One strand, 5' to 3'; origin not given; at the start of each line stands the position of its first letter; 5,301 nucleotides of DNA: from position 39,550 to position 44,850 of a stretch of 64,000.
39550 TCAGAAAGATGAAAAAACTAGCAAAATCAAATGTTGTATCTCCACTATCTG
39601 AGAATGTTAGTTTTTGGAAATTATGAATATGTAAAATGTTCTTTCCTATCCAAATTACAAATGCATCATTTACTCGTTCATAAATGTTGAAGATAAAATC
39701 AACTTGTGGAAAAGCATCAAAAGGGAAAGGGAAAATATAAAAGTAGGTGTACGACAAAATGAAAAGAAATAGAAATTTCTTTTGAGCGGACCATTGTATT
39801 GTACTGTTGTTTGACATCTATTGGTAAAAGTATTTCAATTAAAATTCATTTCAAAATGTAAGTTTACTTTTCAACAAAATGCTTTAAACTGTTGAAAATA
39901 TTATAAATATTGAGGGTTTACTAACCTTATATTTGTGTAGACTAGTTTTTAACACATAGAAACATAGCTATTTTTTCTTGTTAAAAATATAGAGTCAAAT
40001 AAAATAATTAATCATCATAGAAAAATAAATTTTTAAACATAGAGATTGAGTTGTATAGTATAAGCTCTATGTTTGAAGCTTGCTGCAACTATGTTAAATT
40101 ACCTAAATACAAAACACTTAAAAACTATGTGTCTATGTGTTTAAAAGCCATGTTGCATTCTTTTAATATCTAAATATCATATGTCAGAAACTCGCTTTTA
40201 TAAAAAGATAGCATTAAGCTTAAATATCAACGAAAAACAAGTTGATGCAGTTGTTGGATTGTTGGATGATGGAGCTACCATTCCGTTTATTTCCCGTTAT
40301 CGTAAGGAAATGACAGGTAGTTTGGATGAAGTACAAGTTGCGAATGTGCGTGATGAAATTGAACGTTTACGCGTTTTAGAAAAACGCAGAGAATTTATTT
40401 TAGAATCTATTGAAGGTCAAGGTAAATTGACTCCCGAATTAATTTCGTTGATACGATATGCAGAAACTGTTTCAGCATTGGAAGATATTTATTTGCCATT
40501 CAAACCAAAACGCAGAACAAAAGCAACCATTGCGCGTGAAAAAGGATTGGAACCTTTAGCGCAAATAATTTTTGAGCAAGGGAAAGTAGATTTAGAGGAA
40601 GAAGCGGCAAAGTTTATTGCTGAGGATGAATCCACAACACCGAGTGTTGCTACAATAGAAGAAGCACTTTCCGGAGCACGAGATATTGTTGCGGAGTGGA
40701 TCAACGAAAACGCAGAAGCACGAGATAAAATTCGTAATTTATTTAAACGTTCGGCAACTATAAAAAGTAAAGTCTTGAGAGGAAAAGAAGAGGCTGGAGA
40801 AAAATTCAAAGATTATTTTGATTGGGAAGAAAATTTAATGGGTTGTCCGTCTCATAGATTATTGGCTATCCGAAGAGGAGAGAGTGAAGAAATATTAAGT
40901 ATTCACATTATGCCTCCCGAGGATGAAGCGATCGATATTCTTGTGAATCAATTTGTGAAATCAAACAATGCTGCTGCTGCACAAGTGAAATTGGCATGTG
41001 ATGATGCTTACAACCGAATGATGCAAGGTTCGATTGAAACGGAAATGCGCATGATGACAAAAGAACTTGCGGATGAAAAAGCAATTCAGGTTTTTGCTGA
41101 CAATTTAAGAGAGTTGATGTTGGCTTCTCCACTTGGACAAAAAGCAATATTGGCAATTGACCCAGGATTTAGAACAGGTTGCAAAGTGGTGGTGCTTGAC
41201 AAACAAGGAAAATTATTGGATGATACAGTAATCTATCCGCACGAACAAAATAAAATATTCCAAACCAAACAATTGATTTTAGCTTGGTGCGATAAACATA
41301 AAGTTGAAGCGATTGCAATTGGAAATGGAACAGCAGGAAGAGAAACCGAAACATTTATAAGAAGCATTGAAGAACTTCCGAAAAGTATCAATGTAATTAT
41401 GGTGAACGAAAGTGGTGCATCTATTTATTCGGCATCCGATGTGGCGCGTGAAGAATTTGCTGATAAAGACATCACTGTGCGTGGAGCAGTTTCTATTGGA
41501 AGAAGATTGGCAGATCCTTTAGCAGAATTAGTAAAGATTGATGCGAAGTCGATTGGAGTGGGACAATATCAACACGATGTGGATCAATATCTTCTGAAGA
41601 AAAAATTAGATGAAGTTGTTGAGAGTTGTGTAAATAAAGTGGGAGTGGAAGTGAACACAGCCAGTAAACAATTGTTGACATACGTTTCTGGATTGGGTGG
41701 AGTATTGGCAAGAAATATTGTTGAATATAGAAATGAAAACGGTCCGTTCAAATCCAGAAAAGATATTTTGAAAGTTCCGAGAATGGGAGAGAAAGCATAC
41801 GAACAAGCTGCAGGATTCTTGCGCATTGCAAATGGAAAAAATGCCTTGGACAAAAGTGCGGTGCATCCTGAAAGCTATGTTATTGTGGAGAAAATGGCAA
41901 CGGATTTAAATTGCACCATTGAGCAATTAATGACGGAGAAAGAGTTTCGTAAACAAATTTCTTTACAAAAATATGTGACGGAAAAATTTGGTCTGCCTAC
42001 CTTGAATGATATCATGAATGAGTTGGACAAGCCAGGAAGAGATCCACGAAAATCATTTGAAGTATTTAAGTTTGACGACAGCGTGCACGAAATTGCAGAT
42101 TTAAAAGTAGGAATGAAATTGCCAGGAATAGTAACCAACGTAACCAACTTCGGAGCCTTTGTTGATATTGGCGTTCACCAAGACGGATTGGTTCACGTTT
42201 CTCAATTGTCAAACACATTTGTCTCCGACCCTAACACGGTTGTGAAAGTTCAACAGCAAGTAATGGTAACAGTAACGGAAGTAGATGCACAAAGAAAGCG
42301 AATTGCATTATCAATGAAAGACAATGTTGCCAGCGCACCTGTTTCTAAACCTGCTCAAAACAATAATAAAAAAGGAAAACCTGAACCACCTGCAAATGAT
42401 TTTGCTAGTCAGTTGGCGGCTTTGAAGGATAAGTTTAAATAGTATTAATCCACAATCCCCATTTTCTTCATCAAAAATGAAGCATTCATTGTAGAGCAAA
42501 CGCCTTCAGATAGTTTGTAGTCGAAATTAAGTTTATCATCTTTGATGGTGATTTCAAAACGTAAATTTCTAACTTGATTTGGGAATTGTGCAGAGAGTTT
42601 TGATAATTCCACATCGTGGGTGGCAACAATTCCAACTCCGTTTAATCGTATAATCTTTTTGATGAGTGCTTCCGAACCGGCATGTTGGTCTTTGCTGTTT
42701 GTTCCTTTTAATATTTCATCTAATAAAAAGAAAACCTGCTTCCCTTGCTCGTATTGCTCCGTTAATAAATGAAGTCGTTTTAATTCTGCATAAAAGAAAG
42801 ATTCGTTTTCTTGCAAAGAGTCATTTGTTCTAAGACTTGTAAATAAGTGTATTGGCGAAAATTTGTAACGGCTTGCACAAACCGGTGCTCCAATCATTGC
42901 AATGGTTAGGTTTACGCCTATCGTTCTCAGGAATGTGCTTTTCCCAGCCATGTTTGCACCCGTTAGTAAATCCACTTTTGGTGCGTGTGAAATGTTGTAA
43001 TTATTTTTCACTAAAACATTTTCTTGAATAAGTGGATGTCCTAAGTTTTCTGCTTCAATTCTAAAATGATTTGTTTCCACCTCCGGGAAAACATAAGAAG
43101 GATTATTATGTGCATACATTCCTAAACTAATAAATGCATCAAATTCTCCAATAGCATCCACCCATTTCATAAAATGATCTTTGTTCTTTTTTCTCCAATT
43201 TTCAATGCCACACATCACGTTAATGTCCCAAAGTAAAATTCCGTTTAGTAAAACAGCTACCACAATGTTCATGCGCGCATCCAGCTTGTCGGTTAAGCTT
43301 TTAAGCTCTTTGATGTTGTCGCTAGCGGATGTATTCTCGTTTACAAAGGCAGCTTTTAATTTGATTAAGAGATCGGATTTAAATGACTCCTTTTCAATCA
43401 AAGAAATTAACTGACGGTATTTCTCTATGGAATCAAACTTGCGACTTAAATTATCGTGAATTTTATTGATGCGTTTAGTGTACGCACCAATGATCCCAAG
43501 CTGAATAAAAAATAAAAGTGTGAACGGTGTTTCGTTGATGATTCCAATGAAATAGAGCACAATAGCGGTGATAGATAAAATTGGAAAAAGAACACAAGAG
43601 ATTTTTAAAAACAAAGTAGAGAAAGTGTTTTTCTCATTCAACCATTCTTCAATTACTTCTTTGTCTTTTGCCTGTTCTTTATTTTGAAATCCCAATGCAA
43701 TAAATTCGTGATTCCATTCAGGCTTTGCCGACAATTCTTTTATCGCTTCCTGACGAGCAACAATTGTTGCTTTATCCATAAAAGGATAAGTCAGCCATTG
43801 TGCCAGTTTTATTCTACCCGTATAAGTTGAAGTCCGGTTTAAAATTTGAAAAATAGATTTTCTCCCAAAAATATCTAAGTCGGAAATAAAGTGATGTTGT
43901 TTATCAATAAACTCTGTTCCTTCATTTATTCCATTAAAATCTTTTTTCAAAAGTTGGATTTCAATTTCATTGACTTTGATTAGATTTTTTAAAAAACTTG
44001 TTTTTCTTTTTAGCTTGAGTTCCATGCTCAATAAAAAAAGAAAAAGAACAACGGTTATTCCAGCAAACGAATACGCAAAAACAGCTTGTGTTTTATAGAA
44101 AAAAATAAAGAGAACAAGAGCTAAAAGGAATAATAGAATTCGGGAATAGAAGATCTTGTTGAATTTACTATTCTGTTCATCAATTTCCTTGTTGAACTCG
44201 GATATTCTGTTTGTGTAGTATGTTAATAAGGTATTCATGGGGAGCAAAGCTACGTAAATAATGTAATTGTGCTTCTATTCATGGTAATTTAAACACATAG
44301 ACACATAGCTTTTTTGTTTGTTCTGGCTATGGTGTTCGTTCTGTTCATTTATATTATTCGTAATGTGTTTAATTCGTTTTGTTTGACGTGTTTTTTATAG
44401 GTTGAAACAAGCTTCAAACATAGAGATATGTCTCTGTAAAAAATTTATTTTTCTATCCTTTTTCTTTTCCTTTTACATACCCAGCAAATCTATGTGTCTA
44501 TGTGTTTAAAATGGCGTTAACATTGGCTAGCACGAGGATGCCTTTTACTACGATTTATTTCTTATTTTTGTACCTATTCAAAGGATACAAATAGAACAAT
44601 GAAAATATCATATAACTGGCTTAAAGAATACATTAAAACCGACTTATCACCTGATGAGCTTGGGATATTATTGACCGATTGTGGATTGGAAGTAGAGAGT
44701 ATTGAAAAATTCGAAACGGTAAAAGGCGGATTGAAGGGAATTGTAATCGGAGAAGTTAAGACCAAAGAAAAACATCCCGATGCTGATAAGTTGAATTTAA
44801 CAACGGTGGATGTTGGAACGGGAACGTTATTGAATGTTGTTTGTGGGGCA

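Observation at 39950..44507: Two copies of an approximately 200-bp MITE-like element bracket the tex / mutS-family gene pair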

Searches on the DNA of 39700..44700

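Call 14: search_rna_families(source=window, start=39700, end=44700, threshold=evalue, max_evalue=10)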
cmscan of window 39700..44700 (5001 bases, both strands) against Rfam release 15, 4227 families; matches with E-value up to 10: 5.
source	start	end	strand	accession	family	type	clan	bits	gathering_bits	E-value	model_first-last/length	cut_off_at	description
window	43307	43391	+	RF03039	Peptidase-S11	Cis-reg;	-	20.7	34.8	4.2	1-84/84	no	Peptidase-S11 RNA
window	40031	40078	+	RF04291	mir-368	Gene; miRNA;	CL00149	19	58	6.5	1-72/72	no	mir-368 microRNA precursor family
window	44255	44320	+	RF02520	mir-965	Gene; miRNA;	-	17.9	43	7.1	1-76/76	no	mir-965 microRNA precursor family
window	40541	40583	+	RF04351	Plastid-psbl-rps4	Cis-reg;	-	17.7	68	4.9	9-49/53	no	Plastid-psbl-rps4 3UTR RNA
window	44001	44045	-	RF02590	Spy1186876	Gene; sRNA;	-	16.1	208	3.4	86-131/243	no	S. pyogenes small RNA 1186876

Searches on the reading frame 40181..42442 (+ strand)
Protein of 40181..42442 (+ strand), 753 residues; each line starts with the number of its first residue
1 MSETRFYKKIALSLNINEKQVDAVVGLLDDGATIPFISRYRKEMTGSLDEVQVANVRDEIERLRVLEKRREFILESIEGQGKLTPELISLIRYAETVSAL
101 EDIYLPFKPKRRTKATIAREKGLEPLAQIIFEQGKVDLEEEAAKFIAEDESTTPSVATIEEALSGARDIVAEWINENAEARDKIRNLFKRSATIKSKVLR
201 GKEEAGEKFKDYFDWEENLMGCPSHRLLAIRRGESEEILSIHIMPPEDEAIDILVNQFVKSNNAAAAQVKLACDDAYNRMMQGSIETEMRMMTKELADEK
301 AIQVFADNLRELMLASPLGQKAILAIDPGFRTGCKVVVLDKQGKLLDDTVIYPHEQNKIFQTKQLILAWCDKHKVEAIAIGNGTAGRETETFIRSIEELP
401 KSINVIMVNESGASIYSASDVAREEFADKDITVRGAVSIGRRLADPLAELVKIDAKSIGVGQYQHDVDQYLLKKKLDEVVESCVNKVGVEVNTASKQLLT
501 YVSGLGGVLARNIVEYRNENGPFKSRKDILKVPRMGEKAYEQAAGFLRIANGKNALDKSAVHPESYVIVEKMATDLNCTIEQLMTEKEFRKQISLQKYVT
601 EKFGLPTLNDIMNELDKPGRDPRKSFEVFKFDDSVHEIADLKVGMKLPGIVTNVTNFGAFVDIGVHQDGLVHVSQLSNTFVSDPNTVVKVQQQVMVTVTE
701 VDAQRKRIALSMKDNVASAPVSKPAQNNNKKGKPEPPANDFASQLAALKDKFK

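Call 8: find_encoding_contigs(protein=window:40181-42442:+, flank=6000, max_places=10)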
Protein window:40181-42442:+ (753 aa): 3 contigs read that carry it; 2 places shown.
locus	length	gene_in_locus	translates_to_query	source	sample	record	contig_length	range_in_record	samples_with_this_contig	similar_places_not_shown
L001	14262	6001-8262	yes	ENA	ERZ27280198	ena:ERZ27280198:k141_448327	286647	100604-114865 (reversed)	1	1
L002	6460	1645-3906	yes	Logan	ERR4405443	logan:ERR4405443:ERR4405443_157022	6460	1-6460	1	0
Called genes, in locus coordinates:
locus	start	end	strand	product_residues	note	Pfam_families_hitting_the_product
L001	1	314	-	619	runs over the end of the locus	PF18962:Por_Secre_tail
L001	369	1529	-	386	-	PF03486:HI0933_like, PF22780:HI0933_like_1st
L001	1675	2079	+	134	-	PF16231:DUF4890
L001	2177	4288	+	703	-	PF17191:RecG_wedge, PF00270:DEAD, PF04851:ResIII, PF00271:Helicase_C, PF19833:RecG_dom3_C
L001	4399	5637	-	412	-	PF07681:DoxX (weak)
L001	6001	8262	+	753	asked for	PF09371:Tex_N, PF22706:Tex_central_region, PF14639:YqgF (weak), PF16921:Tex_YqgF, PF14635:HHH_7, PF12836:HHH_3, PF17674:HHH_9, PF00575:S1, +1 more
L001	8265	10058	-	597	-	PF05192:MutS_III, PF00488:MutS_V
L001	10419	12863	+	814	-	PF01588:tRNA_bind, PF03483:B3_4, PF03484:B5, PF17759:tRNA_synthFbeta, PF03147:FDX-ACB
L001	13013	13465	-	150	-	-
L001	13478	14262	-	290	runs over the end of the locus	-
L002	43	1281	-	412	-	PF07681:DoxX (weak)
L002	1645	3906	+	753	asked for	PF09371:Tex_N, PF22706:Tex_central_region, PF14639:YqgF (weak), PF16921:Tex_YqgF, PF14635:HHH_7, PF12836:HHH_3, PF17674:HHH_9, PF00575:S1, +1 more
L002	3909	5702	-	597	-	PF05192:MutS_III, PF00488:MutS_V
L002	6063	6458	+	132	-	?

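Call 73: find_homologous_proteins(query=window:40181-42442:+, max_evalue=1e-100)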
Query window:40181-42442:+ (753 aa): 8000 proteins with E <= 1e-100 among 8000 candidates; the best 120 are listed.
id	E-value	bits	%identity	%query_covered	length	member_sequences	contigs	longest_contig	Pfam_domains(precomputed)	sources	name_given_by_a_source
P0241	0.0e+0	1603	97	100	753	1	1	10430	PF16921.11,PF14639.12,PF00575.30,PF23459.2,PF12836.14,PF14635.13,PF17674.8,PF09371.16,PF22706.2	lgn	-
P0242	0.0e+0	1571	94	100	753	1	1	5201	PF16921.11,PF14639.12,PF00575.30,PF12836.14,PF14635.13,PF17674.8,PF09371.16,PF22706.2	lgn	-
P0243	0.0e+0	1546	93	100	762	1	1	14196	PF16921.11,PF14639.12,PF00575.30,PF12836.14,PF14635.13,PF17674.8,PF09371.16,PF22706.2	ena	-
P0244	0.0e+0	1546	93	100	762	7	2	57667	PF16921.11,PF14639.12,PF00575.30,PF23459.2,PF12836.14,PF14635.13,PF17674.8,PF09371.16,PF22706.2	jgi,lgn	-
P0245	0.0e+0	1545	93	100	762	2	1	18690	PF16921.11,PF14639.12,PF00575.30,PF23459.2,PF12836.14,PF14635.13,PF17674.8,PF09371.16,PF22706.2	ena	-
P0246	0.0e+0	1540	93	100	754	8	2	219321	PF16921.11,PF14639.12,PF00575.30,PF23459.2,PF12836.14,PF14635.13,PF17674.8,PF09371.16,PF22706.2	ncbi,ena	-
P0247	0.0e+0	1527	92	100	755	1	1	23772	PF16921.11,PF14639.12,PF00575.30,PF23459.2,PF12836.14,PF14635.13,PF17674.8,PF09371.16,PF22706.2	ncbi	-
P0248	0.0e+0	1503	90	100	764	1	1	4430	PF16921.11,PF14639.12,PF00575.30,PF12836.14,PF14635.13,PF17674.8,PF09371.16,PF22706.2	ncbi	ncbi:Tex family protein [soil metagenome]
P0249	0.0e+0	1498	91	100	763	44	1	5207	PF16921.11,PF14639.12,PF00575.30,PF23459.2,PF12836.14,PF14635.13,PF17674.8,PF09371.16,PF22706.2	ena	-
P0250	0.0e+0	1462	89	100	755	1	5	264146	PF16921.11,PF14639.12,PF00575.30,PF23459.2,PF12836.14,PF14635.13,PF17674.8,PF09371.16,PF22706.2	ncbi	ncbi:MAG: Tex family protein [Bacteroidia bacterium]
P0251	0.0e+0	1445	87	100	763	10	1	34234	PF16921.11,PF14639.12,PF00575.30,PF23459.2,PF12836.14,PF14635.13,PF17674.8,PF09371.16,PF22706.2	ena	-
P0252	0.0e+0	1440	87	100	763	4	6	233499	PF16921.11,PF14639.12,PF00575.30,PF23459.2,PF12836.14,PF14635.13,PF17674.8,PF09371.16,PF22706.2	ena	-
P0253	0.0e+0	1435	87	100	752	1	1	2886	PF16921.11,PF14639.12,PF00575.30,PF23459.2,PF12836.14,PF14635.13,PF17674.8,PF09371.16,PF22706.2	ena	-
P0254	0.0e+0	1422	86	100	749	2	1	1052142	PF16921.11,PF14639.12,PF00575.30,PF23459.2,PF12836.14,PF14635.13,PF17674.8,PF09371.16,PF22706.2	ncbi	ncbi:MAG: Tex family protein [Bacteroidia bacterium]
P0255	0.0e+0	1415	86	100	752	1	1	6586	PF16921.11,PF14639.12,PF00575.30,PF23459.2,PF12836.14,PF14635.13,PF17674.8,PF09371.16,PF22706.2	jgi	jgi:uncharacterized protein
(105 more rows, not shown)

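Call 74: find_encoding_contigs(protein=P0241, flank=3000, max_places=3)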
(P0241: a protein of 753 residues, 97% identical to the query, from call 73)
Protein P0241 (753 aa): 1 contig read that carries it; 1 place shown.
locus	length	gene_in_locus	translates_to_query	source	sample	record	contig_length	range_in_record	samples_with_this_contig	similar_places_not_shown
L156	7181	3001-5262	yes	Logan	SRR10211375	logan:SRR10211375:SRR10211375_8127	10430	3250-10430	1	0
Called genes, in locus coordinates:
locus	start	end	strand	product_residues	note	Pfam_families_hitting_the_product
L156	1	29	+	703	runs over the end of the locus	PF17191:RecG_wedge, PF00270:DEAD, PF04851:ResIII, PF00271:Helicase_C, PF19833:RecG_dom3_C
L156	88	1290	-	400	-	PF07681:DoxX (weak)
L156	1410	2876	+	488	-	PF08309:LVIVD, PF13860:FlgD_ig, PF18962:Por_Secre_tail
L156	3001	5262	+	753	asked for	PF09371:Tex_N, PF22706:Tex_central_region, PF14639:YqgF (weak), PF16921:Tex_YqgF, PF14635:HHH_7, PF12836:HHH_3, PF17674:HHH_9, PF00575:S1, +1 more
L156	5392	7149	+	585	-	PF06739:SBBP (weak), PF18962:Por_Secre_tail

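Call 75: find_encoding_contigs(protein=P0242, flank=3000, max_places=3)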
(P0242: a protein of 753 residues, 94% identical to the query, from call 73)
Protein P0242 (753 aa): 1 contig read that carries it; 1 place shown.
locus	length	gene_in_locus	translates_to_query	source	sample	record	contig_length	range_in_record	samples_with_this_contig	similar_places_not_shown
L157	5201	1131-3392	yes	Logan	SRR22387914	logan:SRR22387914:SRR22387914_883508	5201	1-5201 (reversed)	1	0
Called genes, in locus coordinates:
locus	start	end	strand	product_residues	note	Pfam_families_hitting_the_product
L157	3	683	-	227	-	?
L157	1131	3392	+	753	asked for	PF09371:Tex_N, PF22706:Tex_central_region, PF14639:YqgF (weak), PF16921:Tex_YqgF, PF14635:HHH_7, PF12836:HHH_3, PF17674:HHH_9, PF00575:S1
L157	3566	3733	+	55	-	-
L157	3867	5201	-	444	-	?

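Call 76: find_encoding_contigs(protein=P0246, flank=3000, max_places=3)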
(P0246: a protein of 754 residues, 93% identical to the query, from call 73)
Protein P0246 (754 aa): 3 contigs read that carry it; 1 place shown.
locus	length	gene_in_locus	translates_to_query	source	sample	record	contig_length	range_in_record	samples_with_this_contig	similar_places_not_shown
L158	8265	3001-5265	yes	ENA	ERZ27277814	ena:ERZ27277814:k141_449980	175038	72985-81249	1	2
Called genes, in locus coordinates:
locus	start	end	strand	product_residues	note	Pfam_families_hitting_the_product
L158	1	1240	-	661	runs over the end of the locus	PF18764:nos_propeller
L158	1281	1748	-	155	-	PF13442:Cytochrome_CBB3 (faint), PF00034:Cytochrom_C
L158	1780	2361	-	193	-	PF02469:Fasciclin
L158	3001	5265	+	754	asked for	PF09371:Tex_N, PF22706:Tex_central_region, PF14639:YqgF (weak), PF16921:Tex_YqgF, PF14635:HHH_7, PF12836:HHH_3, PF17674:HHH_9, PF00575:S1, +1 more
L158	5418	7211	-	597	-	PF05192:MutS_III, PF00488:MutS_V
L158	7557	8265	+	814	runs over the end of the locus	PF01588:tRNA_bind, PF03483:B3_4, PF03484:B5, PF17759:tRNA_synthFbeta, PF03147:FDX-ACB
